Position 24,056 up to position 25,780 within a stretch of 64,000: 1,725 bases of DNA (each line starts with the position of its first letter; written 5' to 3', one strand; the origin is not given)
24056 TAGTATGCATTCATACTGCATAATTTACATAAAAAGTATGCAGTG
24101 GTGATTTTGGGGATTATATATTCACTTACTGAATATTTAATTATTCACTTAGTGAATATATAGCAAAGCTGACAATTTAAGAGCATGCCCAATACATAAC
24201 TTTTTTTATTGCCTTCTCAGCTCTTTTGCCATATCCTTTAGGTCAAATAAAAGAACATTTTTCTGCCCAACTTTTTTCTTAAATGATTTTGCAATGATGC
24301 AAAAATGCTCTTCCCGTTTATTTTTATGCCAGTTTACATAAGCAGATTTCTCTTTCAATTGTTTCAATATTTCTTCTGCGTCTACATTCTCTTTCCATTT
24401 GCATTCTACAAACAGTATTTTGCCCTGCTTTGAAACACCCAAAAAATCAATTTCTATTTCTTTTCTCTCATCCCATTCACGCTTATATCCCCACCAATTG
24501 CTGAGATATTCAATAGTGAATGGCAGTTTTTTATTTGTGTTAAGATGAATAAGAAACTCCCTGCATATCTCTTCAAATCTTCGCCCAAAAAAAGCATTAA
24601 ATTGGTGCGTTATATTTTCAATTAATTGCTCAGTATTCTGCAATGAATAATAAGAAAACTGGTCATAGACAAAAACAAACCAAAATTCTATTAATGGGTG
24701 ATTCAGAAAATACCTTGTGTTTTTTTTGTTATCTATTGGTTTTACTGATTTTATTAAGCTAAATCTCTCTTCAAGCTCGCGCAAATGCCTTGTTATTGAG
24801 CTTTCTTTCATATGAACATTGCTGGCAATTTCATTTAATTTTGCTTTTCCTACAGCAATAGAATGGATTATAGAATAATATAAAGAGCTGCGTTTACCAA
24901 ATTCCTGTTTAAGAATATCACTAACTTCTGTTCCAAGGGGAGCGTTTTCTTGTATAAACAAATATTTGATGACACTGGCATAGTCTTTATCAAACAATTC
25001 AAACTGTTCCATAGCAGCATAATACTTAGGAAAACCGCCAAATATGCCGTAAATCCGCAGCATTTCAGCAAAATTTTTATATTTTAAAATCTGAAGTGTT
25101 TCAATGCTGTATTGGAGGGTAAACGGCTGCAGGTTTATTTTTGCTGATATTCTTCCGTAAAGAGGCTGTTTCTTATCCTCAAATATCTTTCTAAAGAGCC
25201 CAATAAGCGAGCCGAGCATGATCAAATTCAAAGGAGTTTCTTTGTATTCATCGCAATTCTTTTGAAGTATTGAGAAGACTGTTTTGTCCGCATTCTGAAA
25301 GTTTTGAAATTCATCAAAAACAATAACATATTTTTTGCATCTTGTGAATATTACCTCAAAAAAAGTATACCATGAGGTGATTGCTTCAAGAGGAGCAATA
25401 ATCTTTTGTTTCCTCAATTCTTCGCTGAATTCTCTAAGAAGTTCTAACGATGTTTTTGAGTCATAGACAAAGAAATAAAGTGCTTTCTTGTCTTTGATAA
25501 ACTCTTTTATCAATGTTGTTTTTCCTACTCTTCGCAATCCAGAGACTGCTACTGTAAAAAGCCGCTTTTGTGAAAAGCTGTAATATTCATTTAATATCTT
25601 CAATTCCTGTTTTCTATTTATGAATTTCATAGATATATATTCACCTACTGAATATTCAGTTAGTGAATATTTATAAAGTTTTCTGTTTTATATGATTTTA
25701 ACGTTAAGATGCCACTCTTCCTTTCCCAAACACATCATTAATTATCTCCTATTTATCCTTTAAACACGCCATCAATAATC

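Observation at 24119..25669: An Arch_ATPase (AAA+/DUF234) gene is bounded on both sides by inverted pairs of a 17-bp palindrome, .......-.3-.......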

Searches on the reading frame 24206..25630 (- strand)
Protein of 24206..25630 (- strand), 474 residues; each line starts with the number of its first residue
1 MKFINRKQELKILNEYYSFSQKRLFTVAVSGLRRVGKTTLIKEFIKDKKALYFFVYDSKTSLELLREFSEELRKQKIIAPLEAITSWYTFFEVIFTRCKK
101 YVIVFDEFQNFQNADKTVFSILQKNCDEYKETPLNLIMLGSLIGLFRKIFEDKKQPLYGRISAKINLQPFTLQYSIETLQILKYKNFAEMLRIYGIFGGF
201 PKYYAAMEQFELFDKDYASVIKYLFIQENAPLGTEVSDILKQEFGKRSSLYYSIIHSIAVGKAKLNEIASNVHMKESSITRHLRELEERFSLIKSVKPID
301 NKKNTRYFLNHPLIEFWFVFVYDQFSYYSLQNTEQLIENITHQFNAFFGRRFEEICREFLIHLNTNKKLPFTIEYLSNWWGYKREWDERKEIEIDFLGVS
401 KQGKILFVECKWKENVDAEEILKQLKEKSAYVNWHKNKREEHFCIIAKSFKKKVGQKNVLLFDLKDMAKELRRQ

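Call 7: search_protein_families(library=pfam, proteins=[window:24206-25630:-], max_evalue=0.01)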
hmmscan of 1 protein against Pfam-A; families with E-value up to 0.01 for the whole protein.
window:24206-25630:- (474 aa): 6 families
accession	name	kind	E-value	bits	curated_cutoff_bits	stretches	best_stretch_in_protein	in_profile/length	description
PF03008.20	DUF234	-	1.8e-23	83.3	22.5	1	317-420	1-99/100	Archaea bacterial proteins of unknown function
PF01637.24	ATPase_2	-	2.8e-15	57.2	33.2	1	3-203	1-221/225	ATPase domain predominantly from Archaea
PF13173.12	AAA_14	-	1.1e-12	48.5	27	1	27-172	5-125/129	AAA domain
PF13401.12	AAA_22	-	7.6e-06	26.7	27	1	28-141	9-123/130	AAA domain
PF13191.12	AAA_16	-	5.2e-05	24.3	32.6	1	2-125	1-158/167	AAA ATPase domain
PF01022.26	HTH_5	-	0.0076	16.6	22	0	254-288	7-41/47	Bacterial regulatory protein, arsR family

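Call 11: find_encoding_contigs(protein=window:24206-25630:-, flank=3000, max_places=6)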
Protein window:24206-25630:- (474 aa): 21 contigs read that carry it; 6 places shown.
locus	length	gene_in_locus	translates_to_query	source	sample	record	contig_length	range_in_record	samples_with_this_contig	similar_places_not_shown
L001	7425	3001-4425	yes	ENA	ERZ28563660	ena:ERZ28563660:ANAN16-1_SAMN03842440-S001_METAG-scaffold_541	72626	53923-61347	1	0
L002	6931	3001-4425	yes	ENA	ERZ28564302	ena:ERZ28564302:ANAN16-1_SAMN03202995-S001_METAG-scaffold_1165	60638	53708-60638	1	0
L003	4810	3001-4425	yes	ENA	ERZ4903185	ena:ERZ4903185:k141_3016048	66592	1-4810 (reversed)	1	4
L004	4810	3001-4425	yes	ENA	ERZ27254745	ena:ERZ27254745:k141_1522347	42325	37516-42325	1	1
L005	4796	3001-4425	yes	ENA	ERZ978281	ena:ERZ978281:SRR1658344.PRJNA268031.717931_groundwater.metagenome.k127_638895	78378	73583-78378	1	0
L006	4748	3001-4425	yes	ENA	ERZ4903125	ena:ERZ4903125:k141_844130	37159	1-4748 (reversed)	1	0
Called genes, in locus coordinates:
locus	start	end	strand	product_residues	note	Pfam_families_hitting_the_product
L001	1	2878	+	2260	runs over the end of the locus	PF13229:Beta_helix (weak), PF05048:NosD, PF13229:Beta_helix, PF13385:Laminin_G_3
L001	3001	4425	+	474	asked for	PF01637:ATPase_2, PF13173:AAA_14, PF13401:AAA_22 (faint), PF03008:DUF234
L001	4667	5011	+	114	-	-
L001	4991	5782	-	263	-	PF08843:AbiEii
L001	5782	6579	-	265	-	-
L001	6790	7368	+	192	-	-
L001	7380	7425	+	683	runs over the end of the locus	-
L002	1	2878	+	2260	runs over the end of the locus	PF13229:Beta_helix (weak), PF05048:NosD, PF13229:Beta_helix, PF13385:Laminin_G_3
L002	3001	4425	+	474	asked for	PF01637:ATPase_2, PF13173:AAA_14, PF13401:AAA_22 (faint), PF03008:DUF234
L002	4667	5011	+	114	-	-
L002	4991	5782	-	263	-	PF08843:AbiEii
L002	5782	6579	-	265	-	-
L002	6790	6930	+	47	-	?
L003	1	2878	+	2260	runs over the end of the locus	PF13229:Beta_helix (weak), PF05048:NosD, PF13229:Beta_helix, PF13385:Laminin_G_3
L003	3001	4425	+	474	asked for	PF01637:ATPase_2, PF13173:AAA_14, PF13401:AAA_22 (faint), PF03008:DUF234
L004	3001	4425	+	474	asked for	PF01637:ATPase_2, PF13173:AAA_14, PF13401:AAA_22 (faint), PF03008:DUF234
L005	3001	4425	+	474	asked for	PF01637:ATPase_2, PF13173:AAA_14, PF13401:AAA_22 (faint), PF03008:DUF234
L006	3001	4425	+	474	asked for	PF01637:ATPase_2, PF13173:AAA_14, PF13401:AAA_22 (faint), PF03008:DUF234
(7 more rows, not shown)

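Call 12: find_related_loci(query=window:24209-25630:-, collection=genome_contigs, flank=3000)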
Query window:24209-25630:- (474 aa) in genome_contigs; peptide patterns used: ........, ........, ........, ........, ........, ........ (x = any residue, [..] = any of these).
369 stretches matched a pattern; 71 encode a relative of the query (tblastn E <= 1e-3); 71 distinct loci.
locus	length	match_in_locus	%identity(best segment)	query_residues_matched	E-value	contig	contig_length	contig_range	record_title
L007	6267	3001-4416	66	1-471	0e+0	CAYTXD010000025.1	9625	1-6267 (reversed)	MAG TPA_asm: Candidatus Micrarchaeota archaeon isolate SRP141376_co2_413 genome assembly, contig: NODE_13167_length_9625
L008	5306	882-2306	64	1-474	0e+0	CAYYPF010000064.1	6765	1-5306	MAG TPA_asm: Candidatus Micrarchaeota archaeon isolate binchicken_co387_57 genome assembly, contig: NODE_16088_length_67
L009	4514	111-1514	61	1-467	0e+0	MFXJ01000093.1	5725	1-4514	MAG: Candidatus Peregrinibacteria bacterium RIFOXYB2_FULL_32_7 rifoxyb2_full_scaffold_5682, whole genome shotgun sequenc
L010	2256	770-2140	59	1-456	0e+0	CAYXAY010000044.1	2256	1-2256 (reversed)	MAG TPA_asm: uncultured archaeon isolate SRP257756_co1_240 genome assembly, contig: NODE_48860_length_2256_cov_9.511131,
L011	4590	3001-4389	43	1-467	6e-114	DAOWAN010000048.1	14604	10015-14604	MAG TPA_asm: Candidatus Nanohalarchaeota archaeon isolate CSMAG_1836 CSMAG_1836_k141_3387816_length_14604_cov_10.0000, w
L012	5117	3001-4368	39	1-466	2e-93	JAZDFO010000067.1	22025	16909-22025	MAG: Candidatus Micrarchaeota archaeon isolate MEGAHIT-group-0.211 k141_8849625, whole genome shotgun sequence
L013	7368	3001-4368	40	1-466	6e-89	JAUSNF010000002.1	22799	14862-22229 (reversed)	MAG: Candidatus Burarchaeum sp. isolate E19_metabat.bin.22 E19_k141_495101, whole genome shotgun sequence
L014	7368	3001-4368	37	1-466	5e-93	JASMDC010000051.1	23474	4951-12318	MAG: Candidatus Undinarchaeales archaeon isolate ETNP3_MAG_31 NODE_51_length_23474_cov_4.865025, whole genome shotgun se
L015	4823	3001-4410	37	1-467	2e-87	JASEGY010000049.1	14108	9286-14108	MAG: bacterium isolate Yes70-08 NODE_49_length_14108_cov_206.080908, whole genome shotgun sequence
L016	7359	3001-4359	35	3-467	3e-84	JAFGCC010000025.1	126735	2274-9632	MAG: Candidatus Micrarchaeota archaeon isolate Zod_Metabat.1079 k87_14232448, whole genome shotgun sequence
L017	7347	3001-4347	34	1-447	1e-72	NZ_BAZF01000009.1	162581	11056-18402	Geobacter sp. OR-1, whole genome shotgun sequence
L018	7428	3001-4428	31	1-469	3e-71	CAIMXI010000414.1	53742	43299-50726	MAG: uncultured Geobacteraceae bacterium isolate LJ_bin-4045 genome assembly, contig: bin-4045:414/511, whole genome sho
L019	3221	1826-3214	34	2-468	7e-71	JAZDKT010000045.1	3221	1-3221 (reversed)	MAG: Candidatus Falkowbacteria bacterium isolate MEGAHIT-group-0.550 k141_14062758, whole genome shotgun sequence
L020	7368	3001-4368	40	1-466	8e-89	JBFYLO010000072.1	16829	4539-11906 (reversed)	MAG: Candidatus Micrarchaeota archaeon isolate PPR_0038 k121_3639440, whole genome shotgun sequence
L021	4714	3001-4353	33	2-463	7e-70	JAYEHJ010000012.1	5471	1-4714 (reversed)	MAG: Patescibacteria group bacterium isolate MAG221 MAG221_12, whole genome shotgun sequence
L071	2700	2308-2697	49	1-130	5e-36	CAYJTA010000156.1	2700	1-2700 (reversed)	MAG TPA_asm: uncultured archaeon isolate ERP125453_co1_278 genome assembly, contig: NODE_56742_length_2700_cov_5.820038,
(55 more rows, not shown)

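Call 15: search_protein_families(library=padloc, proteins=[window:24206-25630:-], max_evalue=0.01)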
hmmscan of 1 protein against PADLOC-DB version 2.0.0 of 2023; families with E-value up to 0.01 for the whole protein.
window:24206-25630:- (474 aa): 13 families
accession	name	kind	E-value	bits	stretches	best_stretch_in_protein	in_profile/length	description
PDLC04985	PDC-S27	-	1e-52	177.7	1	2-454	5-458/484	-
PDLC04984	PDC-S27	-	7.2e-40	135.2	1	2-446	3-448/474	-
PDLC04789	PDC-S01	-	8.5e-11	39.5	1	26-294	19-245/375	-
PDLC04786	PDC-S01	-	9.4e-10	35.8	1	27-148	23-130/439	-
PDLC04790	PDC-S01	-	9.9e-08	29.1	1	26-63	29-65/422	-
PDLC04787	PDC-S01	-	4.8e-07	27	1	2-218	9-204/412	-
PDLC04791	PDC-S01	-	1.4e-06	25.2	1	19-170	14-145/395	-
PDLC01848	CARF3--CARF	-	0.00023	18.9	1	246-301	134-187/197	-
PDLC01268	CasR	-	0.0012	16.8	1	246-296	121-169/179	"CAS-I,CAS-II,CAS-III,CAS-IV,CAS-V,CAS-VI; associated_signaling"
PDLC04788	PDC-S01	-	0.0012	15.9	1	28-191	23-163/448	-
PDLC01434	CasR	-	0.0019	16.1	1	246-297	125-175/191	"CAS-I,CAS-II,CAS-III,CAS-IV,CAS-V,CAS-VI; associated_signaling"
PDLC01860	CARF3--CARF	-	0.0051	14.9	1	260-289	155-184/210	-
PDLC01044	Csa3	-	0.0068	14.3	0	253-289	140-176/194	Type I-A associated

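Call 16: search_protein_families(library=ncbifam, proteins=[window:24206-25630:-], max_evalue=0.01)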
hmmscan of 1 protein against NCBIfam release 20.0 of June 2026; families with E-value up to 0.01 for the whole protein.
window:24206-25630:- (474 aa): 2 families
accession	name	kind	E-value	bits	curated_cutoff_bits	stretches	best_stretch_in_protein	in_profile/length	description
TIGR01884.1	cas_HTH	subfamily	0.0021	17.4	60.2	1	249-297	142-190/202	CRISPR-associated CARF protein Csa3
NF033788.1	HTH_metalloreg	subfamily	0.0082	15.9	55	0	253-288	15-51/77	metalloregulator ArsR/SmtB family transcription factor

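Call 18: search_solved_structures(query=window:24206-25630:-, max_evalue=0.01)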
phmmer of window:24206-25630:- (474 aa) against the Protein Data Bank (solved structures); distinct sequences matched with E-value up to 0.01: 1.
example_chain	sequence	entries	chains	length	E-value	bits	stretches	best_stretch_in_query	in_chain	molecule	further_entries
2qen_A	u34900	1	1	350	4e-06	29.4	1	31-279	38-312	WALKER-TYPE ATPASE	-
